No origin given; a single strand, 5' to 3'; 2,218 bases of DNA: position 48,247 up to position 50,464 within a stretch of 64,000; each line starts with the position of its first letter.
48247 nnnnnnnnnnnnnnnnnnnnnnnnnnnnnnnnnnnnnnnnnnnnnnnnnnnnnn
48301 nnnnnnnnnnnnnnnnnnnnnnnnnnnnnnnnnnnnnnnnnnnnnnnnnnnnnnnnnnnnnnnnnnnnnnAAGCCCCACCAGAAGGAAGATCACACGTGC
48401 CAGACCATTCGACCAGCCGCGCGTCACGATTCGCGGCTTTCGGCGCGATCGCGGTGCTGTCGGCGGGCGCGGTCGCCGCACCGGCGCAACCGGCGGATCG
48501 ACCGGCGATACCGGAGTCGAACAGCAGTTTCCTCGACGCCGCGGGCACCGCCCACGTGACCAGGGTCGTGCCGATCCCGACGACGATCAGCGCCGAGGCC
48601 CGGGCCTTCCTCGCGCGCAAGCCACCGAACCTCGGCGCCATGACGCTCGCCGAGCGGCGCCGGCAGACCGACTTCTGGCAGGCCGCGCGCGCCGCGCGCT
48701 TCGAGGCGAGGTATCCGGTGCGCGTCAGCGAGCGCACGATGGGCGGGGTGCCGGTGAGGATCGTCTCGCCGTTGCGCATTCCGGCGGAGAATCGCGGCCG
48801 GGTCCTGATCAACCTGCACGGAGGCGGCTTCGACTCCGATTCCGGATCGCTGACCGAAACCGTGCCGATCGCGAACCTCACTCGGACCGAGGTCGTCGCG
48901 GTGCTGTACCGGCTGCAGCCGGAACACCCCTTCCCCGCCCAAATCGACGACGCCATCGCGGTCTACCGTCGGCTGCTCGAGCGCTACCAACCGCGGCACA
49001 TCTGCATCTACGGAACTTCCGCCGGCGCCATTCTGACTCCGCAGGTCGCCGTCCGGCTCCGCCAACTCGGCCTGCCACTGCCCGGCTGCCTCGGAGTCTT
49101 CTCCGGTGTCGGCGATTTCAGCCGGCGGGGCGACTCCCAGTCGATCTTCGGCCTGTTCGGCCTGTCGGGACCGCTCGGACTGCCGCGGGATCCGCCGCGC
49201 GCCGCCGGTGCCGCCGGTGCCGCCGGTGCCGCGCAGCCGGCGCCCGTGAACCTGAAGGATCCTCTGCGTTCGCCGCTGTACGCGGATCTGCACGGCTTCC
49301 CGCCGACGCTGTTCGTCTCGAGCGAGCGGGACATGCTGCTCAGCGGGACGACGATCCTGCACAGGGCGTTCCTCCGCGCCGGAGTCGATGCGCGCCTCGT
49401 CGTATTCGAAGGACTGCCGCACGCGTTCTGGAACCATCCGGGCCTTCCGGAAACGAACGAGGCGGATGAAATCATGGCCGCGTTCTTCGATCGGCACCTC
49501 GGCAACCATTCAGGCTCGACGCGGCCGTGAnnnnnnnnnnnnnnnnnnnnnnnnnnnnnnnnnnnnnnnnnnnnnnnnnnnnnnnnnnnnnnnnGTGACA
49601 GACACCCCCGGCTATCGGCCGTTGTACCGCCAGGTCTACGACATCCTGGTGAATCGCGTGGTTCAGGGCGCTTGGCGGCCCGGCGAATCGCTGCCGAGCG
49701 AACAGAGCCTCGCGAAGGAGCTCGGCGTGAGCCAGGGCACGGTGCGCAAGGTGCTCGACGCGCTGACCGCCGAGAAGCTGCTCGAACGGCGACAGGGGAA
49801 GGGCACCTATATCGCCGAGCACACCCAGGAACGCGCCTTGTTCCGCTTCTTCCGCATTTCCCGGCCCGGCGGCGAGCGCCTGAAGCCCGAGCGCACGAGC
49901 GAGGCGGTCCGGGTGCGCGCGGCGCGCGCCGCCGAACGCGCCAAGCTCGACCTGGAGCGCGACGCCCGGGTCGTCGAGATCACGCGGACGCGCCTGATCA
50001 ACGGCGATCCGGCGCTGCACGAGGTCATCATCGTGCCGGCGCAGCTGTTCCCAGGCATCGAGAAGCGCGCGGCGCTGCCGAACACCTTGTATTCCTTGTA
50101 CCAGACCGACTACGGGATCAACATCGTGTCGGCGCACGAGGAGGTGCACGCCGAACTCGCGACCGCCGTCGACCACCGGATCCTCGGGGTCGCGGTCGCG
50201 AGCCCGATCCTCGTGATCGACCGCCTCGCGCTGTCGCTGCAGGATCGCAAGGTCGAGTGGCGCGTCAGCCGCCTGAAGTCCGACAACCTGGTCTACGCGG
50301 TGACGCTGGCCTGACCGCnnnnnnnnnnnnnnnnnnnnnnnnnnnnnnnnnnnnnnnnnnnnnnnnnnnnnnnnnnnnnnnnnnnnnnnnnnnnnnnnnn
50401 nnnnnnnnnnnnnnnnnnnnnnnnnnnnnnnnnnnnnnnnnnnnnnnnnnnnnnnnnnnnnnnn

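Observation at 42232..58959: Single locus combining sulfoquinovosidase, a full sulfo-Entner-Doudoroff enzyme set and a sulfolactate desulfonation module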

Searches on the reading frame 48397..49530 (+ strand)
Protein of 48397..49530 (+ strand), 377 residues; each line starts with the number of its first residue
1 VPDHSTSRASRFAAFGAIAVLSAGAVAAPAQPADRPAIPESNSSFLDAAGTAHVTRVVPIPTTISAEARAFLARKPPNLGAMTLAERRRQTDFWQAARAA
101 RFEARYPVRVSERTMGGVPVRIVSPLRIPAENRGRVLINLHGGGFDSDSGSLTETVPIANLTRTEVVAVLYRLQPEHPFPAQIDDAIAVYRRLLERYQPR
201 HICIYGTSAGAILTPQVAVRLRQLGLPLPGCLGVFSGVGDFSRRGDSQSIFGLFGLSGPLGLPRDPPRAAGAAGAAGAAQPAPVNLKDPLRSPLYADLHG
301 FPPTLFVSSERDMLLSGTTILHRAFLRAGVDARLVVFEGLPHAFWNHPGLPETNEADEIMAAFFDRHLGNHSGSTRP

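Call 24: search_protein_families(library=pfam, proteins=[window:48397-49530:+], max_evalue=0.0001)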
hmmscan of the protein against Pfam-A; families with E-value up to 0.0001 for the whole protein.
window:48397-49530:+ (377 aa): 2 families
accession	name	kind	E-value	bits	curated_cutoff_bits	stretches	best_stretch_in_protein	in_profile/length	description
PF07859.19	Abhydrolase_3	-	4e-33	115.4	25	1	137-345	1-209/210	alpha/beta hydrolase fold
PF20434.5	BD-FAE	-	2e-06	27.9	26.8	1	132-214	11-103/215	BD-FAE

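Call 72: search_protein_families(library=ncbifam, proteins=[window:48397-49530:+], max_evalue=1e-10)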
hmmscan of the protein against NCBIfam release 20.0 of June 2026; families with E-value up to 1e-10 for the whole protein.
window:48397-49530:+ (377 aa): 5 families
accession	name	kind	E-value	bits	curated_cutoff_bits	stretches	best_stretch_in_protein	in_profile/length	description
NF058649.1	GTSAG_HSLs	subfamily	4.4e-124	413.9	380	1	48-368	4-312/312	GTSAG motif subfamily hormone-sensitive lipase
NF058650.1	GCSAG_HSLs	subfamily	5.6e-79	265.9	410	1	57-369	4-314/314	GCSAG motif subfamily hormone-sensitive lipase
NF058651.1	GESAG_HSLs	subfamily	2.6e-29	102.2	430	1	107-351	43-278/296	GESAG motif subfamily hormone-sensitive lipase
NF058653.1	LipP1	equivalog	2.5e-21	75.8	350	1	77-225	16-169/300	LipP1 family hormone-sensitive lipase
NF007547.0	PRK10162.1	equivalog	3.1e-14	52.6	389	1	85-368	38-319/321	acetyl esterase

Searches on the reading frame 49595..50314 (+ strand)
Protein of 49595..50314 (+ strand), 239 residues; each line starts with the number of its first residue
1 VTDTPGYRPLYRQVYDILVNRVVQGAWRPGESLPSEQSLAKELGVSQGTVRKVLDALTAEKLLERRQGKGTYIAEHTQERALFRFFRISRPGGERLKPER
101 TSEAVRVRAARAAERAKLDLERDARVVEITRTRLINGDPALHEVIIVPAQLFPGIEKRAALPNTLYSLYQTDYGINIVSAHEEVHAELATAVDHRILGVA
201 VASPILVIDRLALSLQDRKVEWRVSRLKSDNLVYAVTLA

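Call 24: search_protein_families(library=pfam, proteins=[window:49595-50314:+], max_evalue=0.0001)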
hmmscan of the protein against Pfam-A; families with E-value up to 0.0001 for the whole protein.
window:49595-50314:+ (239 aa): 3 families
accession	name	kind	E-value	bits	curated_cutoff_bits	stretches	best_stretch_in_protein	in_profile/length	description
PF07702.18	UTRA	-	6.2e-27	94.6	23.8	1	104-230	12-138/141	UTRA domain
PF00392.27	GntR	-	6.9e-23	80.5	27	1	10-73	1-64/64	Bacterial regulatory proteins, gntR family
PF14502.12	HTH_41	-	3.2e-05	23.7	25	1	29-73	2-48/48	Helix-turn-helix domain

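Call 72: search_protein_families(library=ncbifam, proteins=[window:49595-50314:+], max_evalue=1e-10)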
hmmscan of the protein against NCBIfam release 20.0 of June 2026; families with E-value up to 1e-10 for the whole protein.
window:49595-50314:+ (239 aa): 13 families
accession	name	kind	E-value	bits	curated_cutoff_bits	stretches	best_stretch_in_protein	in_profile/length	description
TIGR02018.2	his_ut_repres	equivalog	1.4e-28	99.8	220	1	11-214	1-203/226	histidine utilization transcriptional repressor HutC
TIGR02325.1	C_P_lyase_phnF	equivalog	1.3e-26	93.6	156.8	1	8-234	7-234/238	phosphonate metabolism transcriptional regulator PhnF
NF008491.0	PRK11402.1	subfamily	4.8e-26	91.7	269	1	2-224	4-226/243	GntR family transcriptional regulator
NF041547.1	GntR_LSA1692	equivalog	1.5e-25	90.2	275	1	10-237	2-229/233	GntR family transcriptional regulator, LSA1692 subfamily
NF007292.0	PRK09764.1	equivalog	1.6e-22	79.8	281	1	7-231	3-227/240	GntR family transcriptional regulator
TIGR02404.1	trehalos_R_Bsub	equivalog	1.1e-21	77.6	211.95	1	11-232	2-225/233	trehalose operon repressor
TIGR03337.1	phnR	equivalog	7.4e-19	68.3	296.75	1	11-222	3-214/231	phosphonate utilization transcriptional regulator PhnR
NF052441.1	TransRegRv0792c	equivalog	4.3e-18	65.5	400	1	9-239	16-247/260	Rv0792c family HTH-type transcriptional regulator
NF052282.1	PLP_TF_PdxR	equivalog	1.8e-17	63.5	320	1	9-84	1-76/448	MocR-like pyridoxine biosynthesis transcription factor PdxR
NF011575.0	PRK14999.1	equivalog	9.4e-14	51.3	424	1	8-101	11-104/241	histidine utilization repressor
NF007486.0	PRK10079.1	equivalog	3e-12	46.8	363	1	7-232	10-235/241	phosphonate metabolism transcriptional regulator PhnF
NF007001.0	PRK09464.1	equivalog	8.6e-12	45.2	330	1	19-77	20-78/254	pyruvate dehydrogenase complex transcriptional repressor PdhR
NF052281.1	rhizopine_MocR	equivalog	2e-11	43.3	650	1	6-80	15-89/479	rhizopine catabolism transcriptional regulator MocR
